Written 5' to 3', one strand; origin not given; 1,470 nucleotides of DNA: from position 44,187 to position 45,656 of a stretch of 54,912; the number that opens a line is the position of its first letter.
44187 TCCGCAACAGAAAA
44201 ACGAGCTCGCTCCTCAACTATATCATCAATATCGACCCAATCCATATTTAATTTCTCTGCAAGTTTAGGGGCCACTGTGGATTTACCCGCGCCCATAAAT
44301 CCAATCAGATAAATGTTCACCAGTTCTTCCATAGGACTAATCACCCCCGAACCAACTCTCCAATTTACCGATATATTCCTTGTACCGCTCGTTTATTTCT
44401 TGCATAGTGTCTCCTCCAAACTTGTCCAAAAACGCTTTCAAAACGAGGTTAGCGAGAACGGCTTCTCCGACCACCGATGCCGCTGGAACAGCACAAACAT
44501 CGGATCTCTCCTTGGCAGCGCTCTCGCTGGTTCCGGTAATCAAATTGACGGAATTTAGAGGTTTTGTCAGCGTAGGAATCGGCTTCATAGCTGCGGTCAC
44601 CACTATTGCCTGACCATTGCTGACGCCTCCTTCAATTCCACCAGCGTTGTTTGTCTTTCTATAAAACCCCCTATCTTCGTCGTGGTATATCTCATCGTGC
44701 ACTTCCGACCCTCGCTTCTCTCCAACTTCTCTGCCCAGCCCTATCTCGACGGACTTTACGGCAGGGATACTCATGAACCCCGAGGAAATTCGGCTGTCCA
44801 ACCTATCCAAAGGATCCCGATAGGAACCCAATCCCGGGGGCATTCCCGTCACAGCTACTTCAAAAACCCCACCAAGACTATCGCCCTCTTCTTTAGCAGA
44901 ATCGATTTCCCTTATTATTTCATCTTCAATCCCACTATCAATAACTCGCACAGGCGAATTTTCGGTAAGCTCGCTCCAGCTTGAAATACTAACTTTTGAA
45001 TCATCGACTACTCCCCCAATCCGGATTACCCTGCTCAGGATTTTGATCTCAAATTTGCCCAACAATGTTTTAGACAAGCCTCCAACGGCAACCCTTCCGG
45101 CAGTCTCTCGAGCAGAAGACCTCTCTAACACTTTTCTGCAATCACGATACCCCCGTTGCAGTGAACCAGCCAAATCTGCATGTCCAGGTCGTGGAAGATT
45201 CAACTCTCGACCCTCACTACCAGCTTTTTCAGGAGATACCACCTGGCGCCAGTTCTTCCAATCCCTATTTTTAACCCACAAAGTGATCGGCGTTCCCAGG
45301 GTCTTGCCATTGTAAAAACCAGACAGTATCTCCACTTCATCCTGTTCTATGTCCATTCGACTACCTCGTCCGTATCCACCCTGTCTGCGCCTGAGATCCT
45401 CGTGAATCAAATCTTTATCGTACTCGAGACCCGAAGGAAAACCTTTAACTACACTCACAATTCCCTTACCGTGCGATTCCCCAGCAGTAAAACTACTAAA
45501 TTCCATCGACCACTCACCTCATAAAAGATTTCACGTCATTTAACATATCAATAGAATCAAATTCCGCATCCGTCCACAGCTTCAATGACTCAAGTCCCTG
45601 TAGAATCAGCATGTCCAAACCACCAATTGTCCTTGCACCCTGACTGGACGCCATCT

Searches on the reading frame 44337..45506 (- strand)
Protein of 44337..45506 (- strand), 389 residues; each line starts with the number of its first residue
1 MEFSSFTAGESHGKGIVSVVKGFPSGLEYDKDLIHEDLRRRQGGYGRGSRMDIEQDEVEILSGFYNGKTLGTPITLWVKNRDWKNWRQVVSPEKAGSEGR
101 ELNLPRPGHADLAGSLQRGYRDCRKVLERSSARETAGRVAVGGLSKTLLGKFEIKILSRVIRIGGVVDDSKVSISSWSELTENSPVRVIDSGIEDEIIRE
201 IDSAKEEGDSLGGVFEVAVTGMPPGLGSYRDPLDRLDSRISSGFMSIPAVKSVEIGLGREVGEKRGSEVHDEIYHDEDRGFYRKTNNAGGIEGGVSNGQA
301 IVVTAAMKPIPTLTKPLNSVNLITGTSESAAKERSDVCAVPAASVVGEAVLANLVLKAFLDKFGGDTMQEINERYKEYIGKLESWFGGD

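Call 12: search_protein_families(library=pfam, proteins=[window:44337-45506:-])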
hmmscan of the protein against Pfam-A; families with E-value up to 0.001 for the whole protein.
window:44337-45506:- (389 aa): 1 family
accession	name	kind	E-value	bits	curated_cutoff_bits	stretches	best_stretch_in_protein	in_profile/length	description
PF01264.26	Chorismate_synt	-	4.9e-110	367.7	27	1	4-360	2-327/327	Chorismate synthase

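Call 35: find_related_loci(query=window:44337-45506:-, collection=metagenome_contigs, flank=10000)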
Query window:44337-45506:- (389 aa) in metagenome_contigs; peptide patterns used: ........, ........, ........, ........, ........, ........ (x = any residue, [..] = any of these).
223 stretches matched a pattern; 22 encode a relative of the query (tblastn E <= 1e-3); 22 distinct loci.
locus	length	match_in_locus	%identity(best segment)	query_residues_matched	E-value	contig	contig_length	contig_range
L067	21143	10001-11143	48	6-385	2e-114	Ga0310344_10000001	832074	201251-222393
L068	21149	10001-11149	53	6-383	4e-112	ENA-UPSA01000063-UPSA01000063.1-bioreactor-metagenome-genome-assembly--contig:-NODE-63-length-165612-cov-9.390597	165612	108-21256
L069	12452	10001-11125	50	6-378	1e-110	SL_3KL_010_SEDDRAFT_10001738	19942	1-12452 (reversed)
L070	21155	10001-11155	46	6-385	3e-109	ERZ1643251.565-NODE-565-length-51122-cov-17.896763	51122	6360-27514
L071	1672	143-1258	45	6-377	5e-117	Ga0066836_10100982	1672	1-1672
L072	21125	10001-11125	50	6-378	2e-105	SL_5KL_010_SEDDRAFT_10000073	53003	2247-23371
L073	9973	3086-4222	46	6-385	2e-103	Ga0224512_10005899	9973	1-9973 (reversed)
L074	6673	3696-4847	47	7-382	4e-102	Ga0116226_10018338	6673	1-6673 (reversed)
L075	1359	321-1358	49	6-346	8e-110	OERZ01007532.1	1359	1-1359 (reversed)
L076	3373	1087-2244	46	7-382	1e-100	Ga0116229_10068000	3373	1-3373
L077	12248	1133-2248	47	6-378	2e-91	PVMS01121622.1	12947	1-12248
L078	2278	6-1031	47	53-385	6e-93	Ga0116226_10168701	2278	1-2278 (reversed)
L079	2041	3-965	47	68-376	4e-88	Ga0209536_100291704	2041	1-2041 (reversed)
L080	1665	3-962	44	72-382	2e-88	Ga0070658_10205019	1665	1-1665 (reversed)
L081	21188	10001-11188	42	2-379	3e-88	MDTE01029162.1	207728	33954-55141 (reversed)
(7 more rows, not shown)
